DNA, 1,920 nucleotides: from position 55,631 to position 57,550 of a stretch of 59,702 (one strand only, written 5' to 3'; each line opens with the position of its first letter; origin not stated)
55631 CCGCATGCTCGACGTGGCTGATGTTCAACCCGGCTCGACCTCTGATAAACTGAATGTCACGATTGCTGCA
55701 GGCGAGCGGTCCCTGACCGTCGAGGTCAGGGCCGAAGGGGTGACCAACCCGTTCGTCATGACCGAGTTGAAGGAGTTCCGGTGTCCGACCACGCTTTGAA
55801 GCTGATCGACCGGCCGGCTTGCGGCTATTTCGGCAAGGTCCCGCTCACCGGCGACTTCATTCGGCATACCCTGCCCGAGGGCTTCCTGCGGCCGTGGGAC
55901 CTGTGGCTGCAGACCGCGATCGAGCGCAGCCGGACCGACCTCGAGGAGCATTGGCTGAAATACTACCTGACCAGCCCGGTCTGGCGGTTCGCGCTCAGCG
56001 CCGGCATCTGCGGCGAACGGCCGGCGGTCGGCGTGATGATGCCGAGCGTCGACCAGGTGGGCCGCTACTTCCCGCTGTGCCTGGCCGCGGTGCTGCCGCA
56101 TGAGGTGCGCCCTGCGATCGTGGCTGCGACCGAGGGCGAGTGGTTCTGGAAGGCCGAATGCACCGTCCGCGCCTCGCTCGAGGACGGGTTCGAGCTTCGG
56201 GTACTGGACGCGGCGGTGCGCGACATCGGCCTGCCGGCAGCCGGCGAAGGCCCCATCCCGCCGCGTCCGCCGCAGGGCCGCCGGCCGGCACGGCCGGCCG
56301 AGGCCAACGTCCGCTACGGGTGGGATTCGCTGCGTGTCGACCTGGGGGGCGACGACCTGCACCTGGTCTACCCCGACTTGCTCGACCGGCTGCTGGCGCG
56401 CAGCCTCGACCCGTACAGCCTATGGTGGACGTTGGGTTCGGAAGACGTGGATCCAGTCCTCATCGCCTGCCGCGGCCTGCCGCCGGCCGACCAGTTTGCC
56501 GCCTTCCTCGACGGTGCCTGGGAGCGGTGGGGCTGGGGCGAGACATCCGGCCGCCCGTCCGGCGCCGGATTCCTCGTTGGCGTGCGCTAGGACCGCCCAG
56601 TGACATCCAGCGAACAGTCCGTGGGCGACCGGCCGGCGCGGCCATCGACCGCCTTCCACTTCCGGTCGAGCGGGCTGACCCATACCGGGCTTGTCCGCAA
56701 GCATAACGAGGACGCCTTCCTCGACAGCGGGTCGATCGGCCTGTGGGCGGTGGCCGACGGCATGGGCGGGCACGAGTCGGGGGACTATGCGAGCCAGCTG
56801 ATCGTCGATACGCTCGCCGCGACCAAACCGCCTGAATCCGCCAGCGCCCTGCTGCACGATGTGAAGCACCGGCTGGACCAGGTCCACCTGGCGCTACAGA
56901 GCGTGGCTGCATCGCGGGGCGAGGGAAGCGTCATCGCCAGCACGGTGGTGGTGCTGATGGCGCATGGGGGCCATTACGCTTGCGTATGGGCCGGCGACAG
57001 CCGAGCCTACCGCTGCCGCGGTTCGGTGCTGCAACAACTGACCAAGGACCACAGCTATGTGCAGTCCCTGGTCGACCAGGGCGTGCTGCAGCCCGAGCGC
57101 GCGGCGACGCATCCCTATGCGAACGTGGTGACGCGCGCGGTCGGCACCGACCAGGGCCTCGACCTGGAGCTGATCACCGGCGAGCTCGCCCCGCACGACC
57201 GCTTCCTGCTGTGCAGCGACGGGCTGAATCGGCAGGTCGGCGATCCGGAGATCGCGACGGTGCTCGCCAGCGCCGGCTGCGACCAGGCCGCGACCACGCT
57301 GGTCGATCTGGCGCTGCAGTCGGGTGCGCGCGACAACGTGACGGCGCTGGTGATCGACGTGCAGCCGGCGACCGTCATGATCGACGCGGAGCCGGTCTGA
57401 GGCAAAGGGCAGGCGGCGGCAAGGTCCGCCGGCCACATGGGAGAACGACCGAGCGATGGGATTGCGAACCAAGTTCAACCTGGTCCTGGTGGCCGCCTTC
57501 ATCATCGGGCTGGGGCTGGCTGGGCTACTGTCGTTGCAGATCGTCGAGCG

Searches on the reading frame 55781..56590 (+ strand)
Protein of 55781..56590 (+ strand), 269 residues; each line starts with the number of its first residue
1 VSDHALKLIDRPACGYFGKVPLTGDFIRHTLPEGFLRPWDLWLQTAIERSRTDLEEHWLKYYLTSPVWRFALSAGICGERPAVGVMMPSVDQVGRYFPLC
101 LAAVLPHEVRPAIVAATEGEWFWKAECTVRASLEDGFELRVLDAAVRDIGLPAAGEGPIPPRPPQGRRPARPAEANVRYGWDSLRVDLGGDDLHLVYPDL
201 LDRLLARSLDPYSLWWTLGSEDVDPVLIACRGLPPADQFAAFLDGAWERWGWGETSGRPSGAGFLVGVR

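Call 5: search_protein_families(library=pfam, proteins=[window:55781-56590:+], max_evalue=0.01)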
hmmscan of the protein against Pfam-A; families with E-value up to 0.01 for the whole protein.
window:55781-56590:+ (269 aa): 1 family
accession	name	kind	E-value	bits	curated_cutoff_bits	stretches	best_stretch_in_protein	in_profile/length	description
PF09867.14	TagF_N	-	2.2e-44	151.1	27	1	15-147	1-133/135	TagF N-terminal domain, Type VI secretion system-associated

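Call 6: search_protein_families(library=ncbifam, proteins=[window:55781-56590:+], max_evalue=0.01)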
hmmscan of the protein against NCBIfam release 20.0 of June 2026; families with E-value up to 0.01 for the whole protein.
window:55781-56590:+ (269 aa): 1 family
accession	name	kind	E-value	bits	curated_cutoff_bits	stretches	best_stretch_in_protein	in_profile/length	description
TIGR03373.1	VI_minor_4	hypoth_equivalog_domain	1.5e-43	148.2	41.2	1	15-148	1-134/136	type VI secretion system-associated protein TagF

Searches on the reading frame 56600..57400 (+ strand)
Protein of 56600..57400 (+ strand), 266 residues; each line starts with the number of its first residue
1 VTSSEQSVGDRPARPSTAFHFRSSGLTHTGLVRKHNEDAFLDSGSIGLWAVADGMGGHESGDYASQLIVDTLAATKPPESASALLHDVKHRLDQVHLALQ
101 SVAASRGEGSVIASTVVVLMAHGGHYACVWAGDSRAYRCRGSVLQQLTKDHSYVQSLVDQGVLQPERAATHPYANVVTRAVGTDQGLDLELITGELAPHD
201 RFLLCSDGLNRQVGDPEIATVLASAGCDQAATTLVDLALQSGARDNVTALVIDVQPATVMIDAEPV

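Call 5: search_protein_families(library=pfam, proteins=[window:56600-57400:+], max_evalue=0.01)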
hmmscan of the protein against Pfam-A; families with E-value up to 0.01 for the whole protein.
window:56600-57400:+ (266 aa): 2 families
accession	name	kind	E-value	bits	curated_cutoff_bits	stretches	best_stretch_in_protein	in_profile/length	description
PF13672.11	PP2C_2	-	4.2e-15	56.3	24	1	34-216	10-181/209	Protein phosphatase 2C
PF00481.26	PP2C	-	4.6e-09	36.8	20.3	1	41-152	29-141/255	Protein phosphatase 2C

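Call 6: search_protein_families(library=ncbifam, proteins=[window:56600-57400:+], max_evalue=0.01)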
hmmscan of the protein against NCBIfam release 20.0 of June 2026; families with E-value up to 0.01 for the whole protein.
window:56600-57400:+ (266 aa): 2 families
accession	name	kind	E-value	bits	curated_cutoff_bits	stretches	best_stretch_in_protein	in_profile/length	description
NF033484.1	Stp1_PP2C_phos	equivalog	1.2e-57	195.1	230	1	27-252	2-231/232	Stp1/IreP family PP2C-type Ser/Thr phosphatase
NF011149.0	PRK14559.1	equivalog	1.5e-23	83.4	374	1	19-254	370-631/642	serine/threonine phosphatase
